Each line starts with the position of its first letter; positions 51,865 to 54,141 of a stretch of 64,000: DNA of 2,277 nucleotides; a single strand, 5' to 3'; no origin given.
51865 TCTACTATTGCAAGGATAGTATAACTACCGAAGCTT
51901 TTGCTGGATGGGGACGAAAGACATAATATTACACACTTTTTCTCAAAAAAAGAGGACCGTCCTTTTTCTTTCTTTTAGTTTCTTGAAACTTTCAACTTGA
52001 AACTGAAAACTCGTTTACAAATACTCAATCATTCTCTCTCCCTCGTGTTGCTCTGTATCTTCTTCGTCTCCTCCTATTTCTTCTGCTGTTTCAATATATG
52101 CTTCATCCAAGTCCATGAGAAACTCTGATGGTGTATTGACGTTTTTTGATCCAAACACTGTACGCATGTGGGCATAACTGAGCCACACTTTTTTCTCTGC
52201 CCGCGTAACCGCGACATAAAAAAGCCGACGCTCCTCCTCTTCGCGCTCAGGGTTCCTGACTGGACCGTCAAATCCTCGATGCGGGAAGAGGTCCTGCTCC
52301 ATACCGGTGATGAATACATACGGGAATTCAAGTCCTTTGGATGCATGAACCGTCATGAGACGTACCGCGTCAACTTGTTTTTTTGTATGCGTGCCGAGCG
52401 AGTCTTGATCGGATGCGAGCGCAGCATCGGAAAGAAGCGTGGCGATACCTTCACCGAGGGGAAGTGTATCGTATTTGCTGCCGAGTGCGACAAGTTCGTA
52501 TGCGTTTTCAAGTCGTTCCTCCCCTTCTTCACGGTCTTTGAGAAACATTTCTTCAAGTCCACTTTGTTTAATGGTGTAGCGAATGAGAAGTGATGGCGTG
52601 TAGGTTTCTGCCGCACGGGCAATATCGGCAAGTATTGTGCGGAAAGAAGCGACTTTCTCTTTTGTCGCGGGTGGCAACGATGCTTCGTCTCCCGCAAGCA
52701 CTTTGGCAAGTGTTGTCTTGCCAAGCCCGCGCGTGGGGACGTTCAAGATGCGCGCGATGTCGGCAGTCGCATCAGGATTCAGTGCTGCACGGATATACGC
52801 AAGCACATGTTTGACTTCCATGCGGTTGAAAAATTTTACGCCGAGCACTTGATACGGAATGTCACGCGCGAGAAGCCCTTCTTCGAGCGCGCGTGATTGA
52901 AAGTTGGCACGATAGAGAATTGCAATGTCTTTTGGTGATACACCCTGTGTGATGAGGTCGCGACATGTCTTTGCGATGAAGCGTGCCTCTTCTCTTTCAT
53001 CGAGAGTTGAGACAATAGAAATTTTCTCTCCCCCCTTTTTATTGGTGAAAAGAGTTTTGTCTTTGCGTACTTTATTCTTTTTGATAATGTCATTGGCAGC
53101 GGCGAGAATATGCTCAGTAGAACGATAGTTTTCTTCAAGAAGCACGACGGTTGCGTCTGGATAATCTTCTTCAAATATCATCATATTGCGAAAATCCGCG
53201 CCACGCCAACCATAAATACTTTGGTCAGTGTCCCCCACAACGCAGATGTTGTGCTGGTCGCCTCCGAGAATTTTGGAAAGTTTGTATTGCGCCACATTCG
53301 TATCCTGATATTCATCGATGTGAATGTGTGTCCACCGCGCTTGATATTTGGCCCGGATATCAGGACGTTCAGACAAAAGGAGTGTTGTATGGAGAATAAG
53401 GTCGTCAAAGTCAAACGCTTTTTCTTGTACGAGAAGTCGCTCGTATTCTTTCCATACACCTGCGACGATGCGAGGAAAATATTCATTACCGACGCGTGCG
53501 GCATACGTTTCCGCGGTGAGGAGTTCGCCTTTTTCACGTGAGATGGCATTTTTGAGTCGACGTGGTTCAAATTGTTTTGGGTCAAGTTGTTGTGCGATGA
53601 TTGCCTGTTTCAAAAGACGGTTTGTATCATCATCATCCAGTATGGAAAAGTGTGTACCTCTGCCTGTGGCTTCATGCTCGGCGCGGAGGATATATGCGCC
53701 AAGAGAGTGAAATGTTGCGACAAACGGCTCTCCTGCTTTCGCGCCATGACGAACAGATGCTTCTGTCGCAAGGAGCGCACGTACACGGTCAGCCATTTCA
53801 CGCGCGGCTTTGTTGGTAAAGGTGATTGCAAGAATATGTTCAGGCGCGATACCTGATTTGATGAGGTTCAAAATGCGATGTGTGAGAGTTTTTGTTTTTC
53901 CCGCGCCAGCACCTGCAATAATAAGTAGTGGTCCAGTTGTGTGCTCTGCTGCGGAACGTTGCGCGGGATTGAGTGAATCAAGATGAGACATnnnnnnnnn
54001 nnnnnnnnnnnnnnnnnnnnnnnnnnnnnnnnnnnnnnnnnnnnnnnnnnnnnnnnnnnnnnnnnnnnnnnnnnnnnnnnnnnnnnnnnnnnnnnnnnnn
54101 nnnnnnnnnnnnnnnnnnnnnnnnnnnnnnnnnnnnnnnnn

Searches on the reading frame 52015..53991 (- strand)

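Call 59: search_protein_families(library=ncbifam, proteins=[window:52015-53991:-], max_evalue=0.01)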
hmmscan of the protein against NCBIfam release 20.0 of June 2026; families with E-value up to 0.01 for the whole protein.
window:52015-53991:- (658 aa): 19 families
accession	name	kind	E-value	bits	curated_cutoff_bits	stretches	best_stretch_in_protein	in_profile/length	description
TIGR01073.1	pcrA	equivalog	3.5e-203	676.9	911.2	1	4-642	2-645/725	DNA helicase PcrA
NF008743.0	PRK11773.1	equivalog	5.3e-162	540.8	965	1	4-635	7-643/720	DNA helicase II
TIGR01075.1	uvrD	equivalog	8.4e-156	520.2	1144.45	1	4-635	2-638/715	DNA helicase II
TIGR01074.1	rep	equivalog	7e-154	513.6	951.45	1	6-650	1-655/668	DNA helicase Rep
NF008172.0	PRK10919.1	equivalog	4.2e-122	408.6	1168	1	7-631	3-636/673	DNA helicase Rep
TIGR02785.1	addA_Gpos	equivalog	6.3e-53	180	707.65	3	171-305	336-482/1234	helicase-exonuclease AddAB subunit AddA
TIGR00609.1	recB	equivalog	8.8e-50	169.8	696.05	3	165-307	315-459/1175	exodeoxyribonuclease V subunit beta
NF008276.0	PRK11054.1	equivalog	2.1e-48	165.3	543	3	174-332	390-543/684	DNA helicase IV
NF010485.0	PRK13909.1-2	equivalog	6.5e-43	147.1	650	2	183-561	292-629/909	RecB-like helicase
NF010487.0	PRK13909.1-4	equivalog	2.6e-36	125.3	759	3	189-405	294-528/924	RecB-like helicase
TIGR02784.1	addA_alphas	equivalog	3.9e-36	124.8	860.75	3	11-75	3-66/1138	double-strand break repair helicase AddA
NF010484.0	PRK13909.1-1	equivalog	7.2e-19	67.1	1074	2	186-364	306-506/945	RecB-like helicase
NF008128.0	PRK10876.1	equivalog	1.2e-18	66.2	1697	2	191-306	347-464/1181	exodeoxyribonuclease V subunit beta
NF010486.0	PRK13909.1-3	equivalog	1.7e-15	56.1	1109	2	214-333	325-453/921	RecB-like helicase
NF041464.1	HelD_BACSU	equivalog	2.3e-12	45.7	419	1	215-374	542-694/779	RNA polymerase recycling motor HelD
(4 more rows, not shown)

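Call 60: search_protein_families(library=pfam, proteins=[window:52015-53991:-], max_evalue=1)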
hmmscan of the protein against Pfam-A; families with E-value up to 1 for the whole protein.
window:52015-53991:- (658 aa): 13 families
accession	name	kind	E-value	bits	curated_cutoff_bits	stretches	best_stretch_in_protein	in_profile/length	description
PF00580.27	UvrD-helicase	-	2.8e-84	283.4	23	1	7-278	1-271/271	UvrD/REP helicase N-terminal domain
PF13361.12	UvrD_C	-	7.5e-64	216.8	25.6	1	284-607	2-348/350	UvrD-like helicase C-terminal domain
PF13245.12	AAA_19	-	1.7e-21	77.3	25.1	1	13-261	3-132/134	AAA domain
PF13538.12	UvrD_C_2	-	2.3e-13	50.2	27.4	2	582-604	29-51/52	UvrD-like helicase C-terminal domain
PF13604.12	AAA_30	-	1.1e-06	29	27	2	7-73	2-69/191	AAA domain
PF13087.12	AAA_12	-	1.1e-05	25.5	27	1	303-374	57-130/195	AAA domain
PF01443.25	Viral_helicase1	-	0.00071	19.9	21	1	517-602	160-224/228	Viral superfamily 1 RNA helicase core domain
PF13356.12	Arm-DNA-bind_3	-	0.01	16.4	27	0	58-78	54-74/83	Arm DNA-binding domain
PF13086.12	AAA_11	-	0.016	15.4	27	1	7-72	2-74/257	AAA domain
PF04851.21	ResIII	-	0.051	13.9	22.5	1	17-78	21-81/164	Type III restriction enzyme, res subunit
PF13401.12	AAA_22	-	0.058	14.2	27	0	18-75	4-59/130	AAA domain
PF00270.35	DEAD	-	0.17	12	26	1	8-79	1-73/167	DEAD/DEAH box helicase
PF13191.12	AAA_16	-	0.23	12.4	32.6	0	4-52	9-63/167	AAA ATPase domain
